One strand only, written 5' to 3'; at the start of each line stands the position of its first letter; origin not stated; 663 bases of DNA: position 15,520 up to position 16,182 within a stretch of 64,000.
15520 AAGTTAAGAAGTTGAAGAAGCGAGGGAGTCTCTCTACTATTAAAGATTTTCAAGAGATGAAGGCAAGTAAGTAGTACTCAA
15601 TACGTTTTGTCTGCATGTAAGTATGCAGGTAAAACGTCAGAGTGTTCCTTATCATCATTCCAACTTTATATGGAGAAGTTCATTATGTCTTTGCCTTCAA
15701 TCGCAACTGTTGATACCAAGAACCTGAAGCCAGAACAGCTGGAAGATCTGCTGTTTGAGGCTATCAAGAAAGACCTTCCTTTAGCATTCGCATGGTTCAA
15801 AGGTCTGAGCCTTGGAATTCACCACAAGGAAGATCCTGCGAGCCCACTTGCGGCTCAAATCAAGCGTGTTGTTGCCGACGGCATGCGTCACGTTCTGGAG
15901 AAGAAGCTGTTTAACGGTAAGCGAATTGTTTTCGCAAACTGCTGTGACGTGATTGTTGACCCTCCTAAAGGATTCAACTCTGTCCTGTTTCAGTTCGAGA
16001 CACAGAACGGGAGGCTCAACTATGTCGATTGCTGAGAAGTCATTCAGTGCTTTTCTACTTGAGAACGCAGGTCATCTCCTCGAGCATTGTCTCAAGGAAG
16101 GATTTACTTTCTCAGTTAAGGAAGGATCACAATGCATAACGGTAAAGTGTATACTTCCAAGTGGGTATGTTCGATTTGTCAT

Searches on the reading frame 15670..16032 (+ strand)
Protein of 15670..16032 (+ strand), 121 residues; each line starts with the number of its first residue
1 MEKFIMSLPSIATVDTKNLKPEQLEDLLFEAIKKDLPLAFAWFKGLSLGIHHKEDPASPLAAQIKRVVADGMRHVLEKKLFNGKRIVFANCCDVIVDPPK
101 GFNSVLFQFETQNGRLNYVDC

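Call 8: search_protein_families(library=pfam, proteins=[window:15670-16032:+], max_evalue=1)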
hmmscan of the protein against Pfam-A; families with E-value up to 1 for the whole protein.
window:15670-16032:+ (121 aa): 1 family
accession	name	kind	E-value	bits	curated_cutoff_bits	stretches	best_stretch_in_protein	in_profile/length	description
PF20704.4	KH_NucS_shadow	-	0.0083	16.5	27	1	30-101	25-104/130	NucS shadow ORF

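Call 9: search_protein_families(library=ncbifam, proteins=[window:15670-16032:+], max_evalue=1)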
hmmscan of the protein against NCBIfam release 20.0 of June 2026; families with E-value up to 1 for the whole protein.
window:15670-16032:+ (121 aa): 1 family
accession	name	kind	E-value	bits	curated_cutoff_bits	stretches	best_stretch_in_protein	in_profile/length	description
NF040488.1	SCO5389_fam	equivalog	0.011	15.8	75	1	28-103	23-106/130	SCO5389 family protein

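Call 10: search_protein_families(library=phrogs, proteins=[window:15670-16032:+], max_evalue=1)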
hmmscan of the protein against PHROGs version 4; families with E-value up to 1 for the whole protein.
window:15670-16032:+ (121 aa): 0 families

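Call 11: search_protein_families(library=padloc, proteins=[window:15670-16032:+], max_evalue=1)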
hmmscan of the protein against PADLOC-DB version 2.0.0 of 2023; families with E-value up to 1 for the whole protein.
window:15670-16032:+ (121 aa): 0 families

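Call 12: find_homologous_proteins(query=window:15670-16032:+, max_evalue=0.01)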
Query window:15670-16032:+ (121 aa): 42 proteins with E <= 0.01 among 55 candidates.
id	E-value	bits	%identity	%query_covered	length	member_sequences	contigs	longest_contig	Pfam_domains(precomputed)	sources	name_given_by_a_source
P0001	1.3e-64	233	89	96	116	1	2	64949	-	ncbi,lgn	-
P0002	2.1e-64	233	88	97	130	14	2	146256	-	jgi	jgi:hypothetical protein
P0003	6.4e-62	225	87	96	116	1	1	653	-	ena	-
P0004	1.2e-61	224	85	96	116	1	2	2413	-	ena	-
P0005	2.4e-61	223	84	96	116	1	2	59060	-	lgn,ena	-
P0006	2.4e-61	223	87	96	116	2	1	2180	-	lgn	-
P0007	3.3e-61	223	84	96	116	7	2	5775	-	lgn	-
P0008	3.3e-61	223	84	96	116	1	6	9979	-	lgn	-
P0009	8.8e-61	221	83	99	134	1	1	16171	-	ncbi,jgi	jgi:hypothetical protein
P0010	1.7e-60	220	84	96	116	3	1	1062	-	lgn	-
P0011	2.3e-60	220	84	96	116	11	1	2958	-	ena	-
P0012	3.2e-60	219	84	96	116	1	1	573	-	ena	-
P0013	4.5e-60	219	83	96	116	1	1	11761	-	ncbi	-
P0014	7.0e-60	218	78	100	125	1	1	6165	-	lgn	-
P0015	1.7e-59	217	84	96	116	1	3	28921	-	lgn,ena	-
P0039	1.7e-46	175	70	96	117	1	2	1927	PF20704.5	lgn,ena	-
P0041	1.5e-38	149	61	96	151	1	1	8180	-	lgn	-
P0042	4.7e-27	112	53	96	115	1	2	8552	PF20704.5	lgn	-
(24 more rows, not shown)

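Call 22: search_solved_structures(query=A1, max_evalue=10, show_alignments=2)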
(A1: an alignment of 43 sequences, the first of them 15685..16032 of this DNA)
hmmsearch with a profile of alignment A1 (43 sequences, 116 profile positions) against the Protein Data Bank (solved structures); distinct sequences matched with E-value up to 10: 8.
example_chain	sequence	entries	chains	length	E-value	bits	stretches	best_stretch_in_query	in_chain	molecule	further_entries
7y4x_A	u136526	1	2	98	0.0045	20.2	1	12-40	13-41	Down syndrome cell adhesion molecule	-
2mtd_A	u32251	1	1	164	0.1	15.8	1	25-105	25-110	Decorin binding protein A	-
7y54_A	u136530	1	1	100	0.12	15.6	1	13-40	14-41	Down Syndrome Cell Adhesion Molecules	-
3bzz_B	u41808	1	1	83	0.69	13.1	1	21-62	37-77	EscU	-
3c03_C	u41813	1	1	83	1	12.6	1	21-62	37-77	EscU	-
3bzx_B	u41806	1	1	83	1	12.5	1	21-62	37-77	EscU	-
3bzl_C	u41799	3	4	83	1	12.5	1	21-62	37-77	EscU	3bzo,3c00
3bzv_B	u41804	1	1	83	1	12.5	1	21-62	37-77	EscU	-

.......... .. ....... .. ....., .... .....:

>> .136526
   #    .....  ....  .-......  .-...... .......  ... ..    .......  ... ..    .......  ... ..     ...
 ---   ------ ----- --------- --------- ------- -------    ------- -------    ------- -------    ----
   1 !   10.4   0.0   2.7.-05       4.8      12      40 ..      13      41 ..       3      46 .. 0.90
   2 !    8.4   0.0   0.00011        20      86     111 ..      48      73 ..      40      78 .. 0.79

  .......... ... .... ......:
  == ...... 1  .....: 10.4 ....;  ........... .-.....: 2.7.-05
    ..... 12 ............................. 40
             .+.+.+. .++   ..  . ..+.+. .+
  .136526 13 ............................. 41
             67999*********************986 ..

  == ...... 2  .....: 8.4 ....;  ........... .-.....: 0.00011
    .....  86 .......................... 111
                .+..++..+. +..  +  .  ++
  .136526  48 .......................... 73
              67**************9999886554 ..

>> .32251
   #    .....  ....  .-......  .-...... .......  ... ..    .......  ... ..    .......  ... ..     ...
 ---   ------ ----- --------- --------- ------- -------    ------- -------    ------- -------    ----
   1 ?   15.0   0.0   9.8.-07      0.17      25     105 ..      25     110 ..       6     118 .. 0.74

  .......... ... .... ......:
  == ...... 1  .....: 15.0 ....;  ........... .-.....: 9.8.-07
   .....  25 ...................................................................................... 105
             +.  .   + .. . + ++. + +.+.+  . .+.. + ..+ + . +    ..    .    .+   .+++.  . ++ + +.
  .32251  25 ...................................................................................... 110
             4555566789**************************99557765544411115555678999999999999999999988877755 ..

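Call 30: predict_structure(alignment_id=A1)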
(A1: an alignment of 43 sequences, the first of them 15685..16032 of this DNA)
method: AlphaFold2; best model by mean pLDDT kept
length: 116 residues; sequences in the alignment: 43
mean_pLDDT: 91.1   pTM: 0.84
mean pLDDT of the five models: 91.1, 90.8, 90.6, 89.0, 88.8
residues with pLDDT >= 90: 93; 70-90: 16; 50-70: 3; < 50: 4
segments of 3 or more residues with pLDDT < 50: 113-116
pLDDT, mean of each block of 10 residues (from residue 1): 88 96 98 97 93 94 92 98 91 93 88 47
secondary structure, 60 per line:
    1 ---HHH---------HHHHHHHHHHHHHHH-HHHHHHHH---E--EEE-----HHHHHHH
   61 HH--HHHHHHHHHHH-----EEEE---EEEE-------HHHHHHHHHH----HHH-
elements in order: H16-30 H32-39 E46-48 H54-62 H65-75 E81-84 E88-91 H99-108

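Call 50: search_protein_families(library=pfam, alignment_id=A1, max_evalue=0.1)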
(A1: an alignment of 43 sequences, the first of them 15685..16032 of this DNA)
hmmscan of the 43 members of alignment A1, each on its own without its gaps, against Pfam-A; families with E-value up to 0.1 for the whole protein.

A. member 1, window:15685-16032:+ (116 aa): 1 family
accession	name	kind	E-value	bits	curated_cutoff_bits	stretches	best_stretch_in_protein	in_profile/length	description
PF20704.4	KH_NucS_shadow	-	0.0072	16.7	27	1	25-96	25-104/130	NucS shadow ORF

B. families by the number of members that match (of 43 scanned): 6 families
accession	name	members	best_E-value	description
PF20704.4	KH_NucS_shadow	41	1e-08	NucS shadow ORF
PF25207.1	DUF7837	2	0.052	Domain of unknown function (DUF7837)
PF20459.4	DUF6712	1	0.011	Family of unknown function (DUF6712)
PF02563.21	Poly_export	1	0.014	Polysaccharide biosynthesis/export protein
PF21000.2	RMI1_N_N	1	0.027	RMI1, N-terminal helical domain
PF02352.20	Decorin_bind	1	0.04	Decorin binding protein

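Call 58: search_protein_families(library=pfam, proteins=[P0042, P0041], max_evalue=0.1)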
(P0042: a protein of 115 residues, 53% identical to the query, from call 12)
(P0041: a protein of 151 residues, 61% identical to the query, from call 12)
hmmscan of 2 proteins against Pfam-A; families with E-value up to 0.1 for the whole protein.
P0042 (115 aa): 1 family
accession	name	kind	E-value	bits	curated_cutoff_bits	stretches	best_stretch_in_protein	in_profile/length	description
PF20704.4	KH_NucS_shadow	-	1e-08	35.6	27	1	15-111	20-128/130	NucS shadow ORF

P0041 (151 aa): 1 family
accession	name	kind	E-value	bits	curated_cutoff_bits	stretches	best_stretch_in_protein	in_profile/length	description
PF20704.4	KH_NucS_shadow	-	7.6e-05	23.1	27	1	80-131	55-104/130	NucS shadow ORF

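Call 59: find_homologous_proteins(query=A1, max_evalue=0.001)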
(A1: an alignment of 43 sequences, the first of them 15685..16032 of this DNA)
Query A1 (43 sequences) (116 aa, profile of the alignment): 44 proteins with E <= 0.001 among 2243 candidates.
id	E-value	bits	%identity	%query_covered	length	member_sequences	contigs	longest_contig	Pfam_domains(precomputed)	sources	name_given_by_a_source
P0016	2.0e-65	236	82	100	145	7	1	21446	-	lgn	-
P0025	2.9e-65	235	81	100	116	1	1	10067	-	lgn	-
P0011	4.0e-65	235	84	100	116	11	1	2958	-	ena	-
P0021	4.5e-65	235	82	100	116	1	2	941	-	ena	-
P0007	5.7e-65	234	84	100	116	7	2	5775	-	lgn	-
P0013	2.1e-64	232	83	100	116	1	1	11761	-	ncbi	-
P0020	4.4e-64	231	80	100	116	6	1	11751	-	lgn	-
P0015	4.4e-64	231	84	100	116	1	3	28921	-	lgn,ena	-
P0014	5.2e-64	231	81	100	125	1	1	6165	-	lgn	-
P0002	5.4e-64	231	88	100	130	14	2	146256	-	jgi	jgi:hypothetical protein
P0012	7.5e-64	231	84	100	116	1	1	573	-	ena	-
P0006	1.4e-63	230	87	100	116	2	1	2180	-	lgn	-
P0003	1.6e-63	230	87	100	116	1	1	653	-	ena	-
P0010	1.8e-63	229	84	100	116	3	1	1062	-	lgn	-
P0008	2.0e-63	229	84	100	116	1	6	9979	-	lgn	-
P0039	3.9e-57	209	70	100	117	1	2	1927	PF20704.5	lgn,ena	-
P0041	5.3e-52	193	61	100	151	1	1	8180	-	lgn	-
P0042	6.9e-40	153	53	100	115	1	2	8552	PF20704.5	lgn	-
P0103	1.3e-36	143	46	100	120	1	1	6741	PF20704.5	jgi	jgi:hypothetical protein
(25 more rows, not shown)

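Call 60: find_encoding_contigs(protein=P0103, flank=6000, max_places=2)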
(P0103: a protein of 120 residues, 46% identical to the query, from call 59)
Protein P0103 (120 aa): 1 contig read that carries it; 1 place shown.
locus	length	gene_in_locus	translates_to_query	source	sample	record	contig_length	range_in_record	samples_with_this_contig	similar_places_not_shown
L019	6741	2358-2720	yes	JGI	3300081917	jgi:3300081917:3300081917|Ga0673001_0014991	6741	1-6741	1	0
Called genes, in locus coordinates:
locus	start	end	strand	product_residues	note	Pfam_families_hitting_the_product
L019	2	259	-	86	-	?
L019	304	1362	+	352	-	PF07907:YibE_F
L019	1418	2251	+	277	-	PF01656:CbiA, PF13614:AAA_31 (weak)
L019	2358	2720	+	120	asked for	PF20704:KH_NucS_shadow (weak)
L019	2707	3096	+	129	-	-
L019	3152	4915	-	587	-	PF06418:CTP_synth_N, PF00117:GATase, PF07722:Peptidase_C26 (weak)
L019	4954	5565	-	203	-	PF00334:NDK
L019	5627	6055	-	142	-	-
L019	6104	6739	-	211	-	?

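Call 61: find_encoding_contigs(protein=P0042, flank=6000, max_places=2)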
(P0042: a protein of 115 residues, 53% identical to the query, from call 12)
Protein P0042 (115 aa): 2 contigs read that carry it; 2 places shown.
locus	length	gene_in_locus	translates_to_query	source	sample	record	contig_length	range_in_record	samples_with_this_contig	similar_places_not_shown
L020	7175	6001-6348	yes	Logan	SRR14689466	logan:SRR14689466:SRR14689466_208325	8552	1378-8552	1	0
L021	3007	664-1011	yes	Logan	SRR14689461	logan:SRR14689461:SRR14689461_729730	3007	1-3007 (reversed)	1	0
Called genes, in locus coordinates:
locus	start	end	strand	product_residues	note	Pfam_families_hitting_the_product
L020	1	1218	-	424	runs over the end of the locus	PF00817:IMS, PF11799:IMS_C (weak)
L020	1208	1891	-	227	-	PF00717:Peptidase_S24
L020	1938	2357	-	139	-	PF01475:FUR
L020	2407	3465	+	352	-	PF07907:YibE_F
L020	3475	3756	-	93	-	-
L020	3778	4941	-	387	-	PF07992:Pyr_redox_2, PF13434:Lys_Orn_oxgnase (faint), PF13738:Pyr_redox_3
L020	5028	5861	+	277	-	PF01656:CbiA, PF13614:AAA_31 (weak)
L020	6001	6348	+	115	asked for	PF20704:KH_NucS_shadow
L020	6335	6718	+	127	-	-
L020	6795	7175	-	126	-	?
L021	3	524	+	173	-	?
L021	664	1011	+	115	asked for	PF20704:KH_NucS_shadow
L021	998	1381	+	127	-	-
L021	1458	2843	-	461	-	PF01933:CofD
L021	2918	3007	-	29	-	?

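Call 62: find_encoding_contigs(protein=P0041, flank=6000, max_places=2)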
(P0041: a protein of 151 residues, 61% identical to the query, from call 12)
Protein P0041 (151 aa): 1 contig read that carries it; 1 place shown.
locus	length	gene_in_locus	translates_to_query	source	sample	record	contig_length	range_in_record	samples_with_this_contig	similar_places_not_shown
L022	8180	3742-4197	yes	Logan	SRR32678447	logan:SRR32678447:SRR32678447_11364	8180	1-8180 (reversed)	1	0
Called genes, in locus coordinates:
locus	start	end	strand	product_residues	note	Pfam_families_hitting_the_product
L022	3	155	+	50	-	?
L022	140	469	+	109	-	-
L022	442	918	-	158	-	PF01475:FUR, PF07106:WHD_TBPIP (faint)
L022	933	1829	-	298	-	PF01656:CbiA (weak)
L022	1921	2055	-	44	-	-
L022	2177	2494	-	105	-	PF01906:YbjQ_1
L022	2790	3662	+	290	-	PF00142:Fer4_NifH (weak), PF01656:CbiA, PF13614:AAA_31 (weak)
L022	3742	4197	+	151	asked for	-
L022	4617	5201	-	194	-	-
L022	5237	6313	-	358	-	PF07907:YibE_F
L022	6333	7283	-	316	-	PF01699:Na_Ca_ex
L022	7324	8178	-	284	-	?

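Call 65: search_protein_families(library=ncbifam, proteins=[L022:4617-5198:-], max_evalue=0.001)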
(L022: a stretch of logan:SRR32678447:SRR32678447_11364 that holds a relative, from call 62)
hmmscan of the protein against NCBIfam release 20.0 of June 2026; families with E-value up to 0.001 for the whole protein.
L022:4617-5198:- (193 aa): 0 families

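Call 72: search_dna_similar(query=window:15685-16032:+, collection=plasmids, mode=protein, max_evalue=1, max_rows=15)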
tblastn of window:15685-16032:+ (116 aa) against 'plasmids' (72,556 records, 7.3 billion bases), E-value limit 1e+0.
No match.

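Call 74: search_dna_similar(query=window:15685-16032:+, collection=phages, mode=protein, max_evalue=1, max_rows=10)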
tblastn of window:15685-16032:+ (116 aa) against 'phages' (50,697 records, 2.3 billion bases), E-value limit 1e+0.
No match.
